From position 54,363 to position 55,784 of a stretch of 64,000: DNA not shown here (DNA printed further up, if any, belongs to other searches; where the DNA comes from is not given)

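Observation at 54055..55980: Two paralogous wHTH regulators flanking an N-terminal Fe-S motif protein of unknown function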

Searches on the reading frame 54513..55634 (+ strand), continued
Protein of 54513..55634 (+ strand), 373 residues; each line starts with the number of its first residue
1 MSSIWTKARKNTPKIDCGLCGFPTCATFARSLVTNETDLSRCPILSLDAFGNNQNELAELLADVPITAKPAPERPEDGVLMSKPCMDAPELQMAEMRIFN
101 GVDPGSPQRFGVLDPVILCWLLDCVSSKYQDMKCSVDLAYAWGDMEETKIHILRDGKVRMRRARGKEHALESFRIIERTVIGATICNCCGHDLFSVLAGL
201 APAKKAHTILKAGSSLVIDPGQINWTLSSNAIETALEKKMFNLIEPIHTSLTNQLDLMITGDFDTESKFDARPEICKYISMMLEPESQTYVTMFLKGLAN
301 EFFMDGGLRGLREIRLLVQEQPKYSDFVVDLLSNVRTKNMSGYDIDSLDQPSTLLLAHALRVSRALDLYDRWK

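Call 17: predict_structure(alignment_id=A1)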
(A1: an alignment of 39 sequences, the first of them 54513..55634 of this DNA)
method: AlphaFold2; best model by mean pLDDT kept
length: 373 residues; sequences in the alignment: 39
mean_pLDDT: 91.7   pTM: 0.91
mean pLDDT of the five models: 91.7, 90.4, 90.2, 89.7, 89.2
residues with pLDDT >= 90: 267; 70-90: 97; 50-70: 9; < 50: 0
segments of 3 or more residues with pLDDT < 50: none
pLDDT, mean of each block of 10 residues (from residue 1): 85 96 97 95 97 96 86 88 85 92 93 94 77 87 85 93 90 91 96 96 90 90 80 82 95 98 92 93 89 94 97 97 97 96 92 98 96 88
secondary structure, 60 per line:
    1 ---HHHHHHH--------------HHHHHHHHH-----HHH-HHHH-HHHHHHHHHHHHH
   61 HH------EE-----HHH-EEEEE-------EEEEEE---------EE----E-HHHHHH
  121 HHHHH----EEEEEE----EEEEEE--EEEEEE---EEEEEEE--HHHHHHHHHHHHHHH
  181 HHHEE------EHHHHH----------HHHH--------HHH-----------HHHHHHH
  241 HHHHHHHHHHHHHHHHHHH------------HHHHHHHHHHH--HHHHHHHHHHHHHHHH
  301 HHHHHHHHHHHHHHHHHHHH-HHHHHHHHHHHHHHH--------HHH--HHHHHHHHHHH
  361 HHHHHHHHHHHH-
elements in order: H4-10 H25-33 H43-46 H48-62 E80-84 E92-97 H115-125 E130-135 E140-145 E148-153 E157-163 H166-183 H193-197 H208-211 H234-259 H272-282 H285-320 H322-336 H350-372

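Call 34: search_solved_structures(query=A2, max_evalue=10, show_alignments=2)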
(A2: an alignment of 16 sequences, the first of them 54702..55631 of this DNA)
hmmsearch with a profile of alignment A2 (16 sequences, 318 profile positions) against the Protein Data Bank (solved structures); distinct sequences matched with E-value up to 10: 5.
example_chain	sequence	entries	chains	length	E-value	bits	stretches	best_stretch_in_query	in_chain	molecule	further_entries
3k66_A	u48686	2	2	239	0.028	17.2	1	158-269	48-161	Beta-amyloid-like protein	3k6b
1hsj_A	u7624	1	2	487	2.3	10.9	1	163-287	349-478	FUSION PROTEIN CONSISTING OF STAPHYLOCOCCUS ACCESSORY REGULATOR PROTEIN R AND MALTOSE BIND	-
8ek4_A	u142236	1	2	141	2.7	10.7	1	167-289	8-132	Ice-binding protein TIP-99a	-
4uos_A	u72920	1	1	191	6.1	9.5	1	137-235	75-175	DESIGNED HELICAL BUNDLE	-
9r1o_A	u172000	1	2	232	6.4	9.4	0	176-225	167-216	sc-apCC-6-DPH-NR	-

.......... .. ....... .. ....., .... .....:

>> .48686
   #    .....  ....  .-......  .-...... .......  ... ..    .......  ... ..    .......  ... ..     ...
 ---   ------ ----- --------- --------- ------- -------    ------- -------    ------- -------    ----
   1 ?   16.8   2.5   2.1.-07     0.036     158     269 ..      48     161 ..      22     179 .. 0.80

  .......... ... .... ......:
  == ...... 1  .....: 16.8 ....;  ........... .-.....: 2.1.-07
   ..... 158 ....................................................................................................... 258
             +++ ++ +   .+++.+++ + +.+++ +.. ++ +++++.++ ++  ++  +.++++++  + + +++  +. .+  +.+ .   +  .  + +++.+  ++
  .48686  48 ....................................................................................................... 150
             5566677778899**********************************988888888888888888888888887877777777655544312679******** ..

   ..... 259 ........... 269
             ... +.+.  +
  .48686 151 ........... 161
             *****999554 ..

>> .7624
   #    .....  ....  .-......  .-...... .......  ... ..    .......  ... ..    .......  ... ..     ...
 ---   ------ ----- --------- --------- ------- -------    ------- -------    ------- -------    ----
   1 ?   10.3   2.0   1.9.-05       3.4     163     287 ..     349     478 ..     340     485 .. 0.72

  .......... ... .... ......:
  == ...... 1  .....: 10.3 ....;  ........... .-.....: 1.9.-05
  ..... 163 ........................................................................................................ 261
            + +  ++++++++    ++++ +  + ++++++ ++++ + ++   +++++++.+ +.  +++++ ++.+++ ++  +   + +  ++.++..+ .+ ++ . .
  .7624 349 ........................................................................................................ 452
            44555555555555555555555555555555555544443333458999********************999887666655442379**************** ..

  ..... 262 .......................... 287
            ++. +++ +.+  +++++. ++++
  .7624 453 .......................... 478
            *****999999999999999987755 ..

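Call 36: fold_search(model_id=the predicted structure, library=pdb)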
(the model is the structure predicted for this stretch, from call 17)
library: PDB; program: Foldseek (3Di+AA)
matches with E <= 10: 255; with E <= 0.001: 0
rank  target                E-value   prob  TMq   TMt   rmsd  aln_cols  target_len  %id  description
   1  8jbd_A                2.9e-01  0.15  0.10  0.11  15.5       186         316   12  Crystal structure of Adenylosuccinate lyase from Thermus thermophilus HB8, TtPurB (released 2023-11-15)
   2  1ais_A                3.5e-01  0.97  0.15  0.28   5.6        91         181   13  TATA-BINDING PROTEIN/TRANSCRIPTION FACTOR (II)B/TATA-BOX COMPLEX FROM PYROCOCCUS WOESEI (released 1997-07-07)
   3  1pcz_A                3.8e-01  0.95  0.15  0.28   5.6        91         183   12  STRUCTURE OF TATA-BINDING PROTEIN (released 1997-01-11)
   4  2z8u_A                5.5e-01  0.97  0.16  0.34   5.5        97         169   13  Methanococcus jannaschii TBP (released 2008-08-26)
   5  1mp9_B                5.5e-01  0.66  0.15  0.27  13.1       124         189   10  TBP from a mesothermophilic archaeon, Sulfolobus acidocaldarius (released 2003-11-04)
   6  4rod_B                6.0e-01  0.85  0.16  0.31   6.8       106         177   16  Human TFIIB-related factor 2 (Brf2) and TBP bound to TRNAU1 promoter (released 2015-12-30)
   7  2z8u_P                6.0e-01  0.72  0.16  0.31  15.5       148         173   11  Methanococcus jannaschii TBP (released 2008-08-26)
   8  8s2p_AAA              6.0e-01  0.12  0.11  0.16  17.2       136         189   20  Crystal structure of Borrelia burgdorferi paralogous family 12 outer surface protein BBH37 (space group p21) (released 2025-03-05)
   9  2z8u_B                6.6e-01  0.92  0.16  0.32   7.1       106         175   13  Methanococcus jannaschii TBP (released 2008-08-26)
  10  1mp9_A                6.6e-01  0.72  0.16  0.28  13.0       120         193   12  TBP from a mesothermophilic archaeon, Sulfolobus acidocaldarius (released 2003-11-04)
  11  8s2f_AAA              6.9e-01  0.12  0.11  0.18  17.4       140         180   18  Crystal structure of Borrelia burgdorferi paralogous family 12 outer surface protein BBH37 (released 2025-03-05)
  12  1vok_B                7.2e-01  0.77  0.16  0.28   7.7       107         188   13  ARABIDOPSIS THALIANA TBP (DIMER) (released 1996-11-08)
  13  8s2p_BBB              7.6e-01  0.11  0.11  0.17  17.2       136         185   20  Crystal structure of Borrelia burgdorferi paralogous family 12 outer surface protein BBH37 (space group p21) (released 2025-03-05)
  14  4djd_C                7.9e-01  0.75  0.12  0.11  11.6        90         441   27  Crystal structure of folate-free corrinoid iron-sulfur protein (CFeSP) in complex with its methyltransferase (MeTr) (released 2012-03-14)
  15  7egb_P                8.3e-01  0.85  0.16  0.30   4.2        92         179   16  TFIID-based holo PIC on SCP promoter (released 2021-05-05)
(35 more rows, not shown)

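Call 41: search_protein_representatives(alignment_id=A2)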
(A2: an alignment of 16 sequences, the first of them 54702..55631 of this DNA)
Query: 16 sequences, 318 profile positions. Proteins with E-value up to 0.001 (for the whole library): 147; up to 1e-10: 69; up to 1e-30: 27. The best 147 are listed.
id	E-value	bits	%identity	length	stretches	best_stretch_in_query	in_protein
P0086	2.5e-123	428.1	-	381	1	3-316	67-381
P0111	2.8e-121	421.4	-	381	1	2-315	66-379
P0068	1.3e-116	406.0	-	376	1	2-317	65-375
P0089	1.2e-115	402.9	-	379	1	2-317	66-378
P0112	4.9e-106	371.3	-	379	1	3-314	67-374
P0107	3.9e-105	368.3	-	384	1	3-316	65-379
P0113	2.4e-104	365.7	-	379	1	4-316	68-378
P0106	9.4e-102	357.2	-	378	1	4-316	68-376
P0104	1.0e-101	357.1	-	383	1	5-317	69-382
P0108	7.4e-98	344.4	-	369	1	2-316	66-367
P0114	2.3e-97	342.8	-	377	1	4-315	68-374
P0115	1.6e-94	333.5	-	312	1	5-278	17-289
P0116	3.2e-94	332.5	-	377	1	3-315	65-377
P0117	8.2e-92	324.5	-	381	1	4-315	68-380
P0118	3.1e-90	319.3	-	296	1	4-251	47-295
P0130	7.4e-22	94.7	-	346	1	11-289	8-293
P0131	1.0e-21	94.2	-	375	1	12-152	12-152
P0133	3.0e-20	89.4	-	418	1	13-231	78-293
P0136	2.2e-19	86.6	-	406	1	5-127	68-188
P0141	2.1e-17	80.1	-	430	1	20-138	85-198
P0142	4.1e-16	75.8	-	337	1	11-295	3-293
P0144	4.8e-16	75.6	-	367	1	47-136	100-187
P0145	1.1e-15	74.5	-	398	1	47-261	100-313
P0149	4.4e-14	69.1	-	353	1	16-131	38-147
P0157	1.1e-12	64.5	-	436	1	47-125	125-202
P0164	1.6e-11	60.8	-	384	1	13-266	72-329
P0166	3.1e-11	59.8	-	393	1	46-205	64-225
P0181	5.7e-10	55.6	-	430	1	5-276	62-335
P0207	6.9e-08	48.8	-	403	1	50-273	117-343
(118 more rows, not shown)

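Call 44: search_protein_families(library=pfam, alignment_id=A3, max_evalue=0.01)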
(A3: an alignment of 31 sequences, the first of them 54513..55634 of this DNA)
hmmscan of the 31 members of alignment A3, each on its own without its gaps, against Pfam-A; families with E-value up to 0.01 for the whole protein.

A. member 1, window:54513-55634:+ (373 aa): 1 family
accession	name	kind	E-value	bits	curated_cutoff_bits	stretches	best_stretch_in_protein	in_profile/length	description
PF04060.18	FeS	-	4.5e-11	42.7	23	1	13-43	2-32/33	Putative Fe-S cluster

B. families by the number of members that match (of 31 scanned): 4 families
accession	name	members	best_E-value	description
PF04060.18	FeS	20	4.5e-11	Putative Fe-S cluster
PF01895.24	PhoU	2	1.2e-06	PhoU domain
PF00352.27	TBP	2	0.0023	Transcription factor TFIID (or TATA-binding protein, TBP)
PF22763.1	NrS1-1_pol-like_HBD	1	0.0018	NrS-1 polymerase HBD domain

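Call 45: list_cluster_members(proteins=[P0130, P0131, P0133, P0136, P0141, P0144, P0145, P0149, P0181, P0207])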
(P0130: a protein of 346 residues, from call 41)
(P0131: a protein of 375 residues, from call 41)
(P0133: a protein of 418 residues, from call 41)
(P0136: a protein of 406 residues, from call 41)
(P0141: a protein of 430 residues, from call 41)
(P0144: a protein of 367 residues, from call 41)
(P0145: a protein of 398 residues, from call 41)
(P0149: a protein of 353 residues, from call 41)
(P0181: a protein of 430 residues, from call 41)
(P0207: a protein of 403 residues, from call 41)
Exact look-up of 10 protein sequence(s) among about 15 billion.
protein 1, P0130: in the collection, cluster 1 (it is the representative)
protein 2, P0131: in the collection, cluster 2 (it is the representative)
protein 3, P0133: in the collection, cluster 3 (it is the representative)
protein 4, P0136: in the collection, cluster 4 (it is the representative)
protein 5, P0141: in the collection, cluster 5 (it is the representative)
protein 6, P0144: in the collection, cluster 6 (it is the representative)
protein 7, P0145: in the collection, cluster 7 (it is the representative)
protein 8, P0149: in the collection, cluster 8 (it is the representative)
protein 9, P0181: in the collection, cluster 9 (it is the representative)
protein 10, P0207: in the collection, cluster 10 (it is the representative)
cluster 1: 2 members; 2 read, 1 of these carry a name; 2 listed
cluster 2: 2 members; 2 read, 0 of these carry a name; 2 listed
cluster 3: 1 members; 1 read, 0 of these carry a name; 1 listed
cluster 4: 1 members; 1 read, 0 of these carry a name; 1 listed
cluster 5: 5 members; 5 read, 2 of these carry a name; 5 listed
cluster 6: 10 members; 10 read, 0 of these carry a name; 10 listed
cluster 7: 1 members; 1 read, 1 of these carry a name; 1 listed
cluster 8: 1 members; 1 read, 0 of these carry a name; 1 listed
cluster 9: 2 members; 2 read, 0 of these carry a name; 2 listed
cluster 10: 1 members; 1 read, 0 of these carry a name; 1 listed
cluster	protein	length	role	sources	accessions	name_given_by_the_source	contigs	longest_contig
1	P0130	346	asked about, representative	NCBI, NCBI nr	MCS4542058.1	MAG: hypothetical protein HY929_07045 [Euryarchaeota archaeon] | hypothetical protein [Euryarchaeota archaeon]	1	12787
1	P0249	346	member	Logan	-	-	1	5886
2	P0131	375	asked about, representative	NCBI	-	-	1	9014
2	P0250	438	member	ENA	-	-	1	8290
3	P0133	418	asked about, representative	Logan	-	-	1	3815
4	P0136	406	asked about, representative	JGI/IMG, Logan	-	-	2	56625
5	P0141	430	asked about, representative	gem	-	-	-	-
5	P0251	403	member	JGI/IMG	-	hypothetical protein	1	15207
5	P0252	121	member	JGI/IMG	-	hypothetical protein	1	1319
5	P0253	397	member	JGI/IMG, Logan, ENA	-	-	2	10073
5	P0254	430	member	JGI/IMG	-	-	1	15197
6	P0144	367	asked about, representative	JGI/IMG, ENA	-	-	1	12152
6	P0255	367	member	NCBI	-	-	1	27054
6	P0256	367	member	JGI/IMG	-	-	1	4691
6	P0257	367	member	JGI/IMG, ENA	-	-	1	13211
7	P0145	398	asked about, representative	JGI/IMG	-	ArsR family metal-binding transcriptional regulator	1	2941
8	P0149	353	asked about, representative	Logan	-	-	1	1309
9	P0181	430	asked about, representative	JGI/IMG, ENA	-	-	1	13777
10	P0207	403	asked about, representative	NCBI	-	-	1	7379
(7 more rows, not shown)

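Call 52: search_protein_families(library=ncbifam, alignment_id=A3, max_evalue=0.1)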
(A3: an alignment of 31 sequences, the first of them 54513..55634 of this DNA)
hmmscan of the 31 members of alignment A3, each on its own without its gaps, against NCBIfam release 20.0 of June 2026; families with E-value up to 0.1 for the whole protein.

A. member 1, window:54513-55634:+ (373 aa): 12 families
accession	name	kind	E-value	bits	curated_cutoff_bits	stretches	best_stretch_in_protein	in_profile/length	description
NF003195.0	PRK04165.1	equivalog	3.1e-08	32.9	306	1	10-62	10-58/450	acetyl-CoA decarbonylase/synthase complex subunit gamma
NF006446.0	PRK08764.1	equivalog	2.6e-06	27.4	220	1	12-44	16-48/139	Rnf electron transport complex subunit RnfB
NF005415.0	PRK06991.1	equivalog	5e-05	23.1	281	1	13-63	16-62/284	electron transport complex subunit RsxB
TIGR01944.1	rnfB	subfamily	9.4e-05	22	68.7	1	9-43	41-74/190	RnfABCDGE type electron transport complex subunit B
NF041836.1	rnfB_Methano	equivalog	9.8e-05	21.9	445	1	12-48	47-83/265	Rnf electron transport complex subunit RnfB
NF005505.0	PRK07118.1-4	equivalog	0.00012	21.6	378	1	12-48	47-83/265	Fe-S cluster domain-containing protein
NF003475.0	PRK05113.1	equivalog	0.00029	20.7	203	1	12-43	44-74/190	electron transport complex subunit RsxB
NF005506.0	PRK07118.1-5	equivalog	0.00032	20.2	388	1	12-49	46-83/279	Fe-S cluster domain-containing protein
NF011064.0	PRK14494.1-3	equivalog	0.0022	17.4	418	1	12-46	160-193/244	putative molybdopterin-guanine dinucleotide biosynthesis protein MobB/FeS domain-containing protein protein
NF005504.0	PRK07118.1-3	equivalog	0.0038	16.6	437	1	12-44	44-77/293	Fe-S cluster domain-containing protein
NF011065.0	PRK14494.1-4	equivalog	0.025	13.9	287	1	13-43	164-194/244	putative molybdopterin-guanine dinucleotide biosynthesis protein MobB/FeS domain-containing protein protein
NF011062.0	PRK14494.1-1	equivalog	0.077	12.5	323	0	3-43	138-177/231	putative molybdopterin-guanine dinucleotide biosynthesis protein MobB/FeS domain-containing protein protein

B. families by the number of members that match (of 31 scanned): 31 families (the first 25 are shown)
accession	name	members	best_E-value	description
NF003195.0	PRK04165.1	19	3.3e-11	acetyl-CoA decarbonylase/synthase complex subunit gamma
NF011065.0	PRK14494.1-4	17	3.1e-08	putative molybdopterin-guanine dinucleotide biosynthesis protein MobB/FeS domain-containing protein protein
TIGR01944.1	rnfB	17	2.5e-05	RnfABCDGE type electron transport complex subunit B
NF041836.1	rnfB_Methano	14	1.1e-05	Rnf electron transport complex subunit RnfB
NF005505.0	PRK07118.1-4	13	7.8e-06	Fe-S cluster domain-containing protein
NF005415.0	PRK06991.1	12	4.7e-05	electron transport complex subunit RsxB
NF003475.0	PRK05113.1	12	5.6e-05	electron transport complex subunit RsxB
NF006446.0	PRK08764.1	11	2.6e-06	Rnf electron transport complex subunit RnfB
NF011064.0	PRK14494.1-3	11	5e-05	putative molybdopterin-guanine dinucleotide biosynthesis protein MobB/FeS domain-containing protein protein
NF005506.0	PRK07118.1-5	8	0.00032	Fe-S cluster domain-containing protein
NF005504.0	PRK07118.1-3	5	0.0024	Fe-S cluster domain-containing protein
NF010368.0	PRK13795.1-3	5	0.0032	hypothetical protein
TIGR02135.1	phoU_full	3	8.9e-05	phosphate signaling complex protein PhoU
NF011062.0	PRK14494.1-1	2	0.025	putative molybdopterin-guanine dinucleotide biosynthesis protein MobB/FeS domain-containing protein protein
NF001592.0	PRK00394.1-1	2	0.033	TATA-box-binding protein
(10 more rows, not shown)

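Call 53: find_encoding_contigs(protein=P0136, flank=5000, max_places=2)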
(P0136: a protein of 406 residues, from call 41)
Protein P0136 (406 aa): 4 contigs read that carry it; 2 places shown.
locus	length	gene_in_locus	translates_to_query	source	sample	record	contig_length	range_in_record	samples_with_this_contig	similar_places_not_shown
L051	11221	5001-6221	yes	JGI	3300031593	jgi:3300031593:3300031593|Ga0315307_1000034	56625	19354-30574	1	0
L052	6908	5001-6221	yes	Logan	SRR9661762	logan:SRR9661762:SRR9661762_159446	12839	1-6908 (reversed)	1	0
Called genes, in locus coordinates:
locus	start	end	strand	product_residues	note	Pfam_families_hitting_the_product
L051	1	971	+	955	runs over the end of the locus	PF00270:DEAD, PF04851:ResIII, PF00271:Helicase_C, PF19306:WHD_Lhr, PF08494:DEAD_assoc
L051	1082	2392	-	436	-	PF04909:Amidohydro_2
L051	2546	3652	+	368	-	PF22025:ThiI_fer, PF02926:THUMP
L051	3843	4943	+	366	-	PF00266:Aminotran_5, PF01053:Cys_Met_Meta_PP (weak)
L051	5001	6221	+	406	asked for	PF04060:FeS (weak)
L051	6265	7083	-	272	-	-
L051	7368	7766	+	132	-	PF04038:DHNA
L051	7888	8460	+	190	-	PF10469:AKAP7_NLS, PF02834:LigT_PEase, PF13563:2_5_RNA_ligase2, PF02834:LigT_PEase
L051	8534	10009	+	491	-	PF01909:NTP_transf_2 (weak), PF09249:tRNA_NucTransf2, PF21133:CAA_C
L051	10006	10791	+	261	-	-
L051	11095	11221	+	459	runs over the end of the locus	PF00206:Lyase_1, PF10397:ADSL_C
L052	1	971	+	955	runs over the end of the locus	PF00270:DEAD, PF04851:ResIII, PF00271:Helicase_C, PF19306:WHD_Lhr, PF08494:DEAD_assoc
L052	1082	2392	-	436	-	PF04909:Amidohydro_2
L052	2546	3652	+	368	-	PF22025:ThiI_fer, PF02926:THUMP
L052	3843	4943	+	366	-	PF00266:Aminotran_5, PF01053:Cys_Met_Meta_PP (weak)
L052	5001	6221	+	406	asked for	PF04060:FeS (weak)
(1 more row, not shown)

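Call 54: find_encoding_contigs(protein=P0144, flank=5000, max_places=2)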
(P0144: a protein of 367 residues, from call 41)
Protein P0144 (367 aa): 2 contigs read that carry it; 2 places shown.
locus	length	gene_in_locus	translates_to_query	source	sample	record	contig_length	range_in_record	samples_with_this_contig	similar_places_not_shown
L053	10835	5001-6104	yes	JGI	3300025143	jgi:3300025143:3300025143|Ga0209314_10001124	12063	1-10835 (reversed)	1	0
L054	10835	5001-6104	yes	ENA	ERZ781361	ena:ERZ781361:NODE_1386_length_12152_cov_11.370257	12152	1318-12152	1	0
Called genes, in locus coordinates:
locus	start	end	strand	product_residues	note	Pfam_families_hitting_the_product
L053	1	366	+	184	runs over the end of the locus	PF00857:Isochorismatase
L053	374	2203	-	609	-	PF04389:Peptidase_M28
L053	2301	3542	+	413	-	PF00083:Sugar_tr, PF06779:MFS_4, PF07690:MFS_1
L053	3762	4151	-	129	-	PF13298:LigD_N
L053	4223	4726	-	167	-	PF03551:PadR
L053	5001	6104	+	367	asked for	PF04060:FeS (weak)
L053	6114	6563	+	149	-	-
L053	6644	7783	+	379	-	PF08240:ADH_N, PF16912:Glu_dehyd_C, PF00107:ADH_zinc_N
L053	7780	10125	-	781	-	PF02463:SMC_N, PF13175:AAA_15 (weak), PF13476:AAA_23, PF13555:AAA_29, PF13304:AAA_21 (faint)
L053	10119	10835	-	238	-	?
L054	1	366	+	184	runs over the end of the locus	PF00857:Isochorismatase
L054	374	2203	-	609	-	PF04389:Peptidase_M28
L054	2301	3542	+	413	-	PF00083:Sugar_tr, PF06779:MFS_4, PF07690:MFS_1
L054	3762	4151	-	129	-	PF13298:LigD_N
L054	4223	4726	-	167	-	PF03551:PadR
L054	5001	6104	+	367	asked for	PF04060:FeS (weak)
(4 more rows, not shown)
